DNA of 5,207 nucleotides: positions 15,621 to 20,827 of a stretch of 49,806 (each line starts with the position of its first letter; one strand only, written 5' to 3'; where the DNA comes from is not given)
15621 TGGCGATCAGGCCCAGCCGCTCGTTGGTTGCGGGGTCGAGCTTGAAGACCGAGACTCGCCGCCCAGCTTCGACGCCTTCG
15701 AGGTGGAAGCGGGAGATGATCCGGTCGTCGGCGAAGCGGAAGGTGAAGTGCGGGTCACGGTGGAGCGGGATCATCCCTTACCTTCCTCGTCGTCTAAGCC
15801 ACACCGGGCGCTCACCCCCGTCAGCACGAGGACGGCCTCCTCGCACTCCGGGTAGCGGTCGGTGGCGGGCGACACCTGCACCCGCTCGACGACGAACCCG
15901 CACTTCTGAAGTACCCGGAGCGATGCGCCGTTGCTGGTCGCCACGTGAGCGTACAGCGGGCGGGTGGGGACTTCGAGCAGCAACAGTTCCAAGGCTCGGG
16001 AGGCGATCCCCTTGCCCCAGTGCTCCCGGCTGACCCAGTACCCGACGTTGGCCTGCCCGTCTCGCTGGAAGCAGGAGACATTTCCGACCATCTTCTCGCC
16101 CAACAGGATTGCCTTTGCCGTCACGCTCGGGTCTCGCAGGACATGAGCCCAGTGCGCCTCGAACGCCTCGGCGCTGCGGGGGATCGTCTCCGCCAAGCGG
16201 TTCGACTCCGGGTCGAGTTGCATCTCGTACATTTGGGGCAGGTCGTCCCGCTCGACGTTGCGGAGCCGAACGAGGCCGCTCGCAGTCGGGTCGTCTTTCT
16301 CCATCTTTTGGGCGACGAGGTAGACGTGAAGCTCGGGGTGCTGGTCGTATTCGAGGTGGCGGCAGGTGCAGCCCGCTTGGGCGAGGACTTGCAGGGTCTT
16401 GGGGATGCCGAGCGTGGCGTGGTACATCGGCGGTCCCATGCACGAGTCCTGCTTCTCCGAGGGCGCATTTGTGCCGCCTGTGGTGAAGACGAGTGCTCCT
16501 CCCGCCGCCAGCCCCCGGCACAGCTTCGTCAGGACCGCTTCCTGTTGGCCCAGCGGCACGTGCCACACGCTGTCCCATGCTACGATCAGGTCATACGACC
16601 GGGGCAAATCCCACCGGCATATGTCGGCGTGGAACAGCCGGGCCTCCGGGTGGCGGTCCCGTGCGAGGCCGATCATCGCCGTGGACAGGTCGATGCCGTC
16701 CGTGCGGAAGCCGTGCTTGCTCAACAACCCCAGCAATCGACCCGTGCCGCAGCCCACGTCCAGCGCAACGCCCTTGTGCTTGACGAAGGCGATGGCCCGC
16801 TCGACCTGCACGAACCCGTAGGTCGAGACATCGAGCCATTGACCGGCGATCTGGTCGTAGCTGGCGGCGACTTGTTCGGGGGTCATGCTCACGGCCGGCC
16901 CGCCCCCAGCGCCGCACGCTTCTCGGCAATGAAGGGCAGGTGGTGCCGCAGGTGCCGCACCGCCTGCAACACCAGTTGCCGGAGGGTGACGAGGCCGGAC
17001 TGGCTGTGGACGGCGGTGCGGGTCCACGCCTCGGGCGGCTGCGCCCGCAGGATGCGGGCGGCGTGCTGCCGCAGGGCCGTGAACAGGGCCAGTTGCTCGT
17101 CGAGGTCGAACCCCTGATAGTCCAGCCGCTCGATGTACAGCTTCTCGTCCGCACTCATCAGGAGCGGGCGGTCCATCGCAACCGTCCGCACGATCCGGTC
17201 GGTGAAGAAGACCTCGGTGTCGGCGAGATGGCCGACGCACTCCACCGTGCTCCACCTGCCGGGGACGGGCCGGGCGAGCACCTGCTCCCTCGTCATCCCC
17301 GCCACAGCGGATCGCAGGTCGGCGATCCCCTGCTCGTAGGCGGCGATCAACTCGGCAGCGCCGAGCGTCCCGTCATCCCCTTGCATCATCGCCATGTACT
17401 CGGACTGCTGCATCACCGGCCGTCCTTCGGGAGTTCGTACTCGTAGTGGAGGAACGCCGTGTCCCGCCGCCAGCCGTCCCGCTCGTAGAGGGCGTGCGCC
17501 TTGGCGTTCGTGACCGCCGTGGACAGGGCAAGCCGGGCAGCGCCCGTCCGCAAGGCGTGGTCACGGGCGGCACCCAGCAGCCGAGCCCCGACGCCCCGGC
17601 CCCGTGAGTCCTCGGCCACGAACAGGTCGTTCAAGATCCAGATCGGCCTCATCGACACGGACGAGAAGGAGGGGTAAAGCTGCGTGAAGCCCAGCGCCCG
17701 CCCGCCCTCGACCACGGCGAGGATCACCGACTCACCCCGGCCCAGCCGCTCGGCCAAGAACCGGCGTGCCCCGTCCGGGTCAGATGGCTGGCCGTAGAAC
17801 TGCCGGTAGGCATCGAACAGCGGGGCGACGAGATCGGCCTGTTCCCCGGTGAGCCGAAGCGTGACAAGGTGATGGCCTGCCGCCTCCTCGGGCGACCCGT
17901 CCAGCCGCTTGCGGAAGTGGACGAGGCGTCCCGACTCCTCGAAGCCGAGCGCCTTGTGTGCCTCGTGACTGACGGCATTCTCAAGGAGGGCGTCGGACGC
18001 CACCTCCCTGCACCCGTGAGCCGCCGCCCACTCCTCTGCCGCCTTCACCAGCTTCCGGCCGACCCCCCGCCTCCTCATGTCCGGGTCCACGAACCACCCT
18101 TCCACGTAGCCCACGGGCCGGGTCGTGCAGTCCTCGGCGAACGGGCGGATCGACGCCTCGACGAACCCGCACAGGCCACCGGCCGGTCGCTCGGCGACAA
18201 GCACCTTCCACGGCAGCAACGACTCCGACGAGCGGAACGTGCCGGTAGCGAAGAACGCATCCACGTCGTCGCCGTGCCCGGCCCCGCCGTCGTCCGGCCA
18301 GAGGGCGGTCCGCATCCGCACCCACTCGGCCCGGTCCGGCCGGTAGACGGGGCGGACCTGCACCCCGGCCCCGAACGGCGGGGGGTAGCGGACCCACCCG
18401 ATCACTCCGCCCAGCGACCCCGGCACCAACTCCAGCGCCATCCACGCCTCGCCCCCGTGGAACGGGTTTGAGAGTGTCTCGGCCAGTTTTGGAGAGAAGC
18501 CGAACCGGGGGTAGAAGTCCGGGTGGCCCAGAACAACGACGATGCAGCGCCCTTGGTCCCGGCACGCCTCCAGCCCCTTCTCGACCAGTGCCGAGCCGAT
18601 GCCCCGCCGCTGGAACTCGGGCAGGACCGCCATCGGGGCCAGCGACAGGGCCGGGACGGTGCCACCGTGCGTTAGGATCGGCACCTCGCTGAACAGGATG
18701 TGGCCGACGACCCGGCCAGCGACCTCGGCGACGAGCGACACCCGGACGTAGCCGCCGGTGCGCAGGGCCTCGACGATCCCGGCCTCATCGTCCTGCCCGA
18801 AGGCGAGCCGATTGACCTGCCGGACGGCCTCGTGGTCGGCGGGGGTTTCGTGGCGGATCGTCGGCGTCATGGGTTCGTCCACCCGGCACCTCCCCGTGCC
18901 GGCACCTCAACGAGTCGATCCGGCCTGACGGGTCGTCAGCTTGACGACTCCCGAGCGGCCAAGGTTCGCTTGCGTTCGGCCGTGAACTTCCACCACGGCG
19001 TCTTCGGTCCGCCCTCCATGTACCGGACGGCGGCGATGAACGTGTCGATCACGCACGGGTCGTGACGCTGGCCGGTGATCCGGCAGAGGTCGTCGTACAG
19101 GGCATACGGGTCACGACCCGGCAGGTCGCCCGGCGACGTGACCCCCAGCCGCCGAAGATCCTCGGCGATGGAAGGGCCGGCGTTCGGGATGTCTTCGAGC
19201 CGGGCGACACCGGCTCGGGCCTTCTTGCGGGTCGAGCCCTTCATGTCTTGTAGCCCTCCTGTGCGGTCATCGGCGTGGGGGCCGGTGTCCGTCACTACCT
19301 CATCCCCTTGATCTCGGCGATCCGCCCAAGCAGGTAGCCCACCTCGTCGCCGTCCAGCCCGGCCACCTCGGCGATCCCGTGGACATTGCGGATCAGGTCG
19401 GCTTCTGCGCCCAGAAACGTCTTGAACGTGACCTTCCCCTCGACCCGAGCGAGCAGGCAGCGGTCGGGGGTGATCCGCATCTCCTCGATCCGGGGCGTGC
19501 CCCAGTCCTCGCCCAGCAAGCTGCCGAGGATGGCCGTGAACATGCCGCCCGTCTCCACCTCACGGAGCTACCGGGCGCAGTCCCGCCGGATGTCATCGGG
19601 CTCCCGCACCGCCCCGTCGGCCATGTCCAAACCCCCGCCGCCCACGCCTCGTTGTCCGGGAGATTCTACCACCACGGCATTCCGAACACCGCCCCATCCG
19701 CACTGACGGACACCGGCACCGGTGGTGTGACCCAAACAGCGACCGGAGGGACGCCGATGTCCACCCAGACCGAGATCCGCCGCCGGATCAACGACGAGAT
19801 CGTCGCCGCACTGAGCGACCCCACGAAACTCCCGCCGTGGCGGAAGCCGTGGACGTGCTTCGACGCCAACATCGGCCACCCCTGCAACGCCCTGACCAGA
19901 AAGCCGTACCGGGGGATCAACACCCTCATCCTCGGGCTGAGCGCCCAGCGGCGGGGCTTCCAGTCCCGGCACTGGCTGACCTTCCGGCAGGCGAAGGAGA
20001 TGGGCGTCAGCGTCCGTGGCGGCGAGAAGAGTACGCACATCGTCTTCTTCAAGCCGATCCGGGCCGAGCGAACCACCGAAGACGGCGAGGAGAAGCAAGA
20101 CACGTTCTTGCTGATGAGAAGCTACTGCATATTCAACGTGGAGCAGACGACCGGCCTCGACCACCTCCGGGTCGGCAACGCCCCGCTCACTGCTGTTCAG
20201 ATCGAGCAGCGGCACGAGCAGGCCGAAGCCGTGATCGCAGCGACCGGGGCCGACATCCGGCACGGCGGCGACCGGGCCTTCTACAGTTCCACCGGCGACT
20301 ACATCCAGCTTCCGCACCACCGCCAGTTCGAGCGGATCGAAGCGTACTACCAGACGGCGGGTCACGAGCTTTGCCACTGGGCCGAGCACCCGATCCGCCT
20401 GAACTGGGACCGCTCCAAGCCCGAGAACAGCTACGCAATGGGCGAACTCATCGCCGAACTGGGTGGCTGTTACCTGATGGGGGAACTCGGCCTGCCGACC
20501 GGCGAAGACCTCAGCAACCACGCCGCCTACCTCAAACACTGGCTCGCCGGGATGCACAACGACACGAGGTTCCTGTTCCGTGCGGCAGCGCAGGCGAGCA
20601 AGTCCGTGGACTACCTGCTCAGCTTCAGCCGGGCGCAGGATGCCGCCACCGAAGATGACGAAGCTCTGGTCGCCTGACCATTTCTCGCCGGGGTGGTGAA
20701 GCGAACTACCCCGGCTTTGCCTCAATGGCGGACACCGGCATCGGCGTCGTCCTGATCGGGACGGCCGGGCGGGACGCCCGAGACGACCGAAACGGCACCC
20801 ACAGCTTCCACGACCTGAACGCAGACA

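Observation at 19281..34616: At least 18 copies of a 14-nt motif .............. confined to a 15-kb block, mostly at fixed distance upstream of start codons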

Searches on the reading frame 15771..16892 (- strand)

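Call 9: search_protein_families(library=pfam, proteins=[window:15771-16892:-], max_evalue=0.01)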
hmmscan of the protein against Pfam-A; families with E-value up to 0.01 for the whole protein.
window:15771-16892:- (373 aa): 10 families
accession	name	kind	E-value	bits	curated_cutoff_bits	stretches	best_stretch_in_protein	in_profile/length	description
PF13302.13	Acetyltransf_3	-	1.8e-18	68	25.4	1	209-334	3-138/138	Acetyltransferase (GNAT) domain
PF13649.12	Methyltransf_25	-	2.5e-16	60.6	27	1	44-132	2-97/97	Methyltransferase domain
PF13489.12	Methyltransf_23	-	8.2e-14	52.1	27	1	38-139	21-119/164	Methyltransferase domain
PF08241.18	Methyltransf_11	-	1.3e-13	51.8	21.2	1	44-136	1-95/95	Methyltransferase domain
PF08242.18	Methyltransf_12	-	2e-12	48.1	30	1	44-134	1-98/98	Methyltransferase domain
PF00583.31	Acetyltransf_1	-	1.2e-09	38.9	20.7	1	224-333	7-116/116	Acetyltransferase (GNAT) family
PF13847.12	Methyltransf_31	-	1.7e-06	28.2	27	1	42-140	6-113/145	Methyltransferase domain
PF05401.17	NodS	-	7.2e-05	23.1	24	1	39-137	43-145/201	Nodulation protein S (NodS)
PF07021.18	MetW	-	0.0013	18.8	21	1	36-74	10-49/193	Methionine biosynthesis protein MetW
PF13508.13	Acetyltransf_7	-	0.0033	18.2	27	1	266-334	12-83/84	Acetyltransferase (GNAT) domain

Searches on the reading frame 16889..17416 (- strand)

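Call 9: search_protein_families(library=pfam, proteins=[window:16889-17416:-], max_evalue=0.01)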
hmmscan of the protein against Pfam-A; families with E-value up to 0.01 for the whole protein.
window:16889-17416:- (175 aa): 3 families
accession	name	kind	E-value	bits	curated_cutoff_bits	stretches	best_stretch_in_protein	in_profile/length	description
PF12867.12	DinB_2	-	3.9e-20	73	24.8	1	27-160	2-125/128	DinB superfamily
PF04978.18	MST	-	1.2e-09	39.2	27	1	26-159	5-136/149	Mycothiol-S-transferase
PF11716.13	MDMPI_N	-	2.9e-05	25.2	24.2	1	29-155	3-135/140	Mycothiol maleylpyruvate isomerase N-terminal domain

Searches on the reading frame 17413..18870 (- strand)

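Call 9: search_protein_families(library=pfam, proteins=[window:17413-18870:-], max_evalue=0.01)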
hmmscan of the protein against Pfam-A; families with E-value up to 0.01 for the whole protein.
window:17413-18870:- (485 aa): 11 families
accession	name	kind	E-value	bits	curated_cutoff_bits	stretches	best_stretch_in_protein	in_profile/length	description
PF00583.31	Acetyltransf_1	-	1.1e-46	158.3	20.7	3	222-310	34-116/116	Acetyltransferase (GNAT) family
PF13508.13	Acetyltransf_7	-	4.2e-36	123.6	27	3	46-126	6-83/84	Acetyltransferase (GNAT) domain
PF13527.13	Acetyltransf_9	-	1e-20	74.5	25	1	5-126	2-125/127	Acetyltransferase (GNAT) domain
PF13673.13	Acetyltransf_10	-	2.6e-20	73.1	23.6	3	372-470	22-110/128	Acetyltransferase (GNAT) domain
PF08445.16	FR47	-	3.5e-15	56.2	22.1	1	235-312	3-79/86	FR47-like protein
PF14542.12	Acetyltransf_CG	-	1.2e-13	51.4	30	1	81-112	31-62/80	GCN5-related N-acetyl-transferase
PF13302.13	Acetyltransf_3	-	4.1e-11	44.2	25.4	2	202-311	36-138/138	Acetyltransferase (GNAT) domain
PF13523.12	Acetyltransf_8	-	1.1e-05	25.6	27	0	357-471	20-141/145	Acetyltransferase (GNAT) domain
PF13880.12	Acetyltransf_13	-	7.8e-05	22.9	22.8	0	415-440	9-34/69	ESCO1/2 acetyl-transferase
PF13420.13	Acetyltransf_4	-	0.00015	22.3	24.3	0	256-317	79-141/155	Acetyltransferase (GNAT) domain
PF12568.14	PanZ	-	0.0017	18.3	22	0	411-438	62-89/128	Acetyltransferase (GNAT) domain, PanZ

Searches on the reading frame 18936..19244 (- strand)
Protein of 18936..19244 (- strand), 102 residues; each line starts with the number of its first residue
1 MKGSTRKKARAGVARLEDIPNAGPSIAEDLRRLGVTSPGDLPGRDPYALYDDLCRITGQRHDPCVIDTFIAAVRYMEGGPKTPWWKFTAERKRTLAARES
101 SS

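Call 7: search_protein_families(library=pfam, proteins=[window:18936-19244:-], max_evalue=0.01)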
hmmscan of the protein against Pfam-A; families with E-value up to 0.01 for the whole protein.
window:18936-19244:- (102 aa): 1 family
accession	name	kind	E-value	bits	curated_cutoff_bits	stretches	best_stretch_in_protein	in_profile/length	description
PF11731.14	Cdd1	-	9e-33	112.8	25.5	1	11-93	3-86/86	Pathogenicity locus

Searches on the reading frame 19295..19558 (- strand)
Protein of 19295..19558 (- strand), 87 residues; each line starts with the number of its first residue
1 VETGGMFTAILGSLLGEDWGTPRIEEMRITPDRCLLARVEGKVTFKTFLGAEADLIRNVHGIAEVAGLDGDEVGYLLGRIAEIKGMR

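Call 7: search_protein_families(library=pfam, proteins=[window:19295-19558:-], max_evalue=0.01)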
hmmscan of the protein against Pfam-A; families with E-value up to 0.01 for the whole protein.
window:19295-19558:- (87 aa): 0 families

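Call 25: search_protein_families(library=phrogs, proteins=[window:19295-19558:-], max_evalue=0.01)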
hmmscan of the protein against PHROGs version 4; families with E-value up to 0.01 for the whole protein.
window:19295-19558:- (87 aa): 0 families

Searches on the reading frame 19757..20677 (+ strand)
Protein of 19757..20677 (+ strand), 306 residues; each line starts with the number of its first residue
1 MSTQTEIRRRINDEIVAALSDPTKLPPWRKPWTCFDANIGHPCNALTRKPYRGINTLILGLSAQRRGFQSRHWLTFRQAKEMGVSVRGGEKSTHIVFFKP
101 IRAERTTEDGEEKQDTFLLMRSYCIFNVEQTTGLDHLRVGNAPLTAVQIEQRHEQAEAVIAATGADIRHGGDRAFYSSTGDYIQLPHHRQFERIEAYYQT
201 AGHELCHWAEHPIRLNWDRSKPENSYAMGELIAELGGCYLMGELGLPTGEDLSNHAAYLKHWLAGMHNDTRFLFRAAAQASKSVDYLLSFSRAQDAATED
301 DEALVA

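Call 7: search_protein_families(library=pfam, proteins=[window:19757-20677:+], max_evalue=0.01)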
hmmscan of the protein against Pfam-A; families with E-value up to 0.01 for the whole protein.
window:19757-20677:+ (306 aa): 3 families
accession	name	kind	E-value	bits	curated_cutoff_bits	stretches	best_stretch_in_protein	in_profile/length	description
PF18818.7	MPTase-PolyVal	-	1.8e-38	131.9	27.5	1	154-279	1-126/126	Zincin-like metallopeptidase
PF08401.16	ArdcN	-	5e-30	104.7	22.6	1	6-126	2-123/123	N-terminal domain of anti-restriction factor ArdC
PF20054.4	Tc-38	-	1.3e-08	34.8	23.2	1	59-132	14-67/70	Trypanosoma Tc-38 (p38) protein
